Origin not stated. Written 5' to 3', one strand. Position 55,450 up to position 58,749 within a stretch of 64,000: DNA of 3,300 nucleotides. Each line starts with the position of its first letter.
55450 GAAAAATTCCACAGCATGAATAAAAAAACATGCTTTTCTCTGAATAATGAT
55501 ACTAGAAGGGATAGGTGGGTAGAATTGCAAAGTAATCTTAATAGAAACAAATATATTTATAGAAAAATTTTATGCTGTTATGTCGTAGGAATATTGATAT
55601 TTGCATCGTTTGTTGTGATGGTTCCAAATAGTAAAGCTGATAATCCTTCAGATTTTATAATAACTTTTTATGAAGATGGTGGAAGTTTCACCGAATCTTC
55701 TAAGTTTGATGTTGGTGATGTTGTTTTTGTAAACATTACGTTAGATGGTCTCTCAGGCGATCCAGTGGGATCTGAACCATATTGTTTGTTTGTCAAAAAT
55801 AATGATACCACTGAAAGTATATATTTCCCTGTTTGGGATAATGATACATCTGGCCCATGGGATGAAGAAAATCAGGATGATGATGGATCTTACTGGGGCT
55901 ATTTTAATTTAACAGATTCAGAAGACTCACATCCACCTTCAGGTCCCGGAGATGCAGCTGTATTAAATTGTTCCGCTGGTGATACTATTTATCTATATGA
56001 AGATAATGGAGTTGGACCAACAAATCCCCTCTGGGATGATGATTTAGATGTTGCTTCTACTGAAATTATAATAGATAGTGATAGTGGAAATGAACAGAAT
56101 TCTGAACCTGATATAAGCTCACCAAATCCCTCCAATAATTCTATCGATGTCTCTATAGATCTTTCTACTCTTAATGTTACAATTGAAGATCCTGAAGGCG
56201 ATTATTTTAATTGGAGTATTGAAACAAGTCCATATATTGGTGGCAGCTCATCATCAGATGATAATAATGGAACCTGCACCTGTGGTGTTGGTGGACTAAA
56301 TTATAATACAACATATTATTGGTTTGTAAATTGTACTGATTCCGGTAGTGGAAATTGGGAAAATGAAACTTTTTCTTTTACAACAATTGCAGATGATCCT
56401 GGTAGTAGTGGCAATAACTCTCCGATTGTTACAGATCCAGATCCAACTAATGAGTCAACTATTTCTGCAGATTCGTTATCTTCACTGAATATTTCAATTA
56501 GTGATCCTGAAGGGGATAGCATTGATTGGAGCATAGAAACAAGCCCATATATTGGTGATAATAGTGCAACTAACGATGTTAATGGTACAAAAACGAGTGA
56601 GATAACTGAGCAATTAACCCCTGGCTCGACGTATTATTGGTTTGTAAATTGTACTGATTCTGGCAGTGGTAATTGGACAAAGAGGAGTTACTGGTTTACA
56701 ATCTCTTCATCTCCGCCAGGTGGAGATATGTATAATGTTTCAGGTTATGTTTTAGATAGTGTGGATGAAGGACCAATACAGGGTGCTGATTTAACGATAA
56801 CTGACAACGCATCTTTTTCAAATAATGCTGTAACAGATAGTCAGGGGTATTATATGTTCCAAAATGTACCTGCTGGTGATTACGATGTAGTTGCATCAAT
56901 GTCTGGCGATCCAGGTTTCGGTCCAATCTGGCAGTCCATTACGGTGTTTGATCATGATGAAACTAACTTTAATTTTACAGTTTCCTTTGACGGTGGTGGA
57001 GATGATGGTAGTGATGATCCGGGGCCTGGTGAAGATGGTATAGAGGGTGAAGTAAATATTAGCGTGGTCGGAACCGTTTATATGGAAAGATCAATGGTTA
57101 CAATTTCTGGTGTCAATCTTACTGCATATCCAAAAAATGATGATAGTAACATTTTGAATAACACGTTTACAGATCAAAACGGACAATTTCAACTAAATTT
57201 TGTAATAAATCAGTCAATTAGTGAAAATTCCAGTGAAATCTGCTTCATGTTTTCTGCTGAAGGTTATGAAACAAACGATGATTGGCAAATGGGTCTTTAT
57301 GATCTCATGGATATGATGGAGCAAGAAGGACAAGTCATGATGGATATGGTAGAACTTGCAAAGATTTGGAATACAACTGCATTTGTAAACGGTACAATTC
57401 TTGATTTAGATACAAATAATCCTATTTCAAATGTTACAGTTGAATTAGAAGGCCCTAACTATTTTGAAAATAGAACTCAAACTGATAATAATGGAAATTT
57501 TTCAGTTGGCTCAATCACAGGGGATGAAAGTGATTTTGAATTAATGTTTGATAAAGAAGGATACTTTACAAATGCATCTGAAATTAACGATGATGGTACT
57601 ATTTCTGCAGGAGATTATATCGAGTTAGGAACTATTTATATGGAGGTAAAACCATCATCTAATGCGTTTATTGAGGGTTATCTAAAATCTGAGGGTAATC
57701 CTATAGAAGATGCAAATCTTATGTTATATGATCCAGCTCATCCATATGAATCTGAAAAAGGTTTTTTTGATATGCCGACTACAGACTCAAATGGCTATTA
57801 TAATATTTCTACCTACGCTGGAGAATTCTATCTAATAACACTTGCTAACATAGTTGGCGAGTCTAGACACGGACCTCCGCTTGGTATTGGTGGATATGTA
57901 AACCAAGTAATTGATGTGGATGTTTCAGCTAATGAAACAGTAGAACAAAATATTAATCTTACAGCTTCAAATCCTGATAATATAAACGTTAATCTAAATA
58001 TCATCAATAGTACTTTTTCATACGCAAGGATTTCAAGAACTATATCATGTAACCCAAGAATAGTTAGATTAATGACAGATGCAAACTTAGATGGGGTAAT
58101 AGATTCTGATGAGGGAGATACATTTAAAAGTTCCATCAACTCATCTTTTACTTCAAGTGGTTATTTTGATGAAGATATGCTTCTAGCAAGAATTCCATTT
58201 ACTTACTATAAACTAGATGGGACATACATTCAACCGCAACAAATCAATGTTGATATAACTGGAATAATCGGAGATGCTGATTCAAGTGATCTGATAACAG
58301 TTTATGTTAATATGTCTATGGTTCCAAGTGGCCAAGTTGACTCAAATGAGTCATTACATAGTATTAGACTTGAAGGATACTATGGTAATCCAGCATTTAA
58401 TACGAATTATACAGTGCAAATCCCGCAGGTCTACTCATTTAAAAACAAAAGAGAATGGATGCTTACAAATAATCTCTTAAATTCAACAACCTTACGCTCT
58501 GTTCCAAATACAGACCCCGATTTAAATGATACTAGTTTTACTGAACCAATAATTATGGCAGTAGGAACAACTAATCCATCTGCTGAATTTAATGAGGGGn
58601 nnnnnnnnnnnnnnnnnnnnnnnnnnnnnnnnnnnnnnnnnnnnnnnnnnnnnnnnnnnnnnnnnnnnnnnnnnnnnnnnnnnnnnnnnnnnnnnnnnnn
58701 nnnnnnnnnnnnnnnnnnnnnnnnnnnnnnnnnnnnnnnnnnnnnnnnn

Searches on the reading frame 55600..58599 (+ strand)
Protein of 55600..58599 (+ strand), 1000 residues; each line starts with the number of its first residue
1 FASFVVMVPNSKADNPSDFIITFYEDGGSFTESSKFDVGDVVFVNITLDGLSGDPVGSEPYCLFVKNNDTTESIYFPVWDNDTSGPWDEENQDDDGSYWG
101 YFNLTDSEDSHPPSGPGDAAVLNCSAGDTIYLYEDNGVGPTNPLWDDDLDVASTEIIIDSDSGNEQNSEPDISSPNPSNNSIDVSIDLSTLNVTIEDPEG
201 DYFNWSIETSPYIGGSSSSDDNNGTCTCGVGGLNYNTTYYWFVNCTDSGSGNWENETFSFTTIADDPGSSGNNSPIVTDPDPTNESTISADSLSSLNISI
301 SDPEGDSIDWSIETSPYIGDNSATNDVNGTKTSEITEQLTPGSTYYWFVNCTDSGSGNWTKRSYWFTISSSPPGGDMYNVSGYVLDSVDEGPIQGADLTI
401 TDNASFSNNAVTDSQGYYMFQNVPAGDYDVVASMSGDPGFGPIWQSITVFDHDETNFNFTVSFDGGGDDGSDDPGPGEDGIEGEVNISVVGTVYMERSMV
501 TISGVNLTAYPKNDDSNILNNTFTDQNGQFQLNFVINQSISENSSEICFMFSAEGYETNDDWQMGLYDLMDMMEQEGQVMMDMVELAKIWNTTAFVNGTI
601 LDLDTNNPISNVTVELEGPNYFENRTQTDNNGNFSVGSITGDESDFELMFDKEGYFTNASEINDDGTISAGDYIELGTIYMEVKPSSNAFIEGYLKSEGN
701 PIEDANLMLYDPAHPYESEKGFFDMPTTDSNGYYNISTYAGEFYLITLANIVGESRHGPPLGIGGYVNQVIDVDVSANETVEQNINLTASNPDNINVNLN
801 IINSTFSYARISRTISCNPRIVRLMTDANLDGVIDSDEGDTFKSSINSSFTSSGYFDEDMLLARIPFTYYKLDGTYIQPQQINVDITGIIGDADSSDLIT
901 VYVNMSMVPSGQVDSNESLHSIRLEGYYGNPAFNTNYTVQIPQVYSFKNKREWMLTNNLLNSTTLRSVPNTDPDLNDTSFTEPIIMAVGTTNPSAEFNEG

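Call 67: search_protein_families(library=pfam, proteins=[window:55600-58599:+], max_evalue=0.0001)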
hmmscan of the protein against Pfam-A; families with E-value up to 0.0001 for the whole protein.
window:55600-58599:+ (1000 aa): 7 families
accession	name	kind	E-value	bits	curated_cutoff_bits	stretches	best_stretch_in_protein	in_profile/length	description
PF13620.12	CarboxypepD_reg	-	5.5e-29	100.8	32.3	2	380-461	2-81/82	Carboxypeptidase regulatory-like domain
PF13715.12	CarbopepD_reg_2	-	1.5e-18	67.1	32.2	2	380-458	1-73/88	CarboxypepD_reg-like domain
PF20598.4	DUF6795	-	7.9e-09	36.2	27.4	0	596-640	1-47/103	Domain of unknown function (DUF6795)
PF17210.9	SdrD_B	-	9.5e-09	35.9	29.7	1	388-434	19-66/112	SdrD B-like domain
PF01060.29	TTR-52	-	3.2e-07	31.3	24.9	0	693-744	2-51/79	Transthyretin-like family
PF17802.7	SpaA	-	3.6e-07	30.7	23.1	0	386-430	9-56/91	Prealbumin-like fold domain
PF22902.2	NOMO1-like_9th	-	1.8e-05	24.9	27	0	607-660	11-65/75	BOS complex subunit NOMO1-like, beta sandwich domain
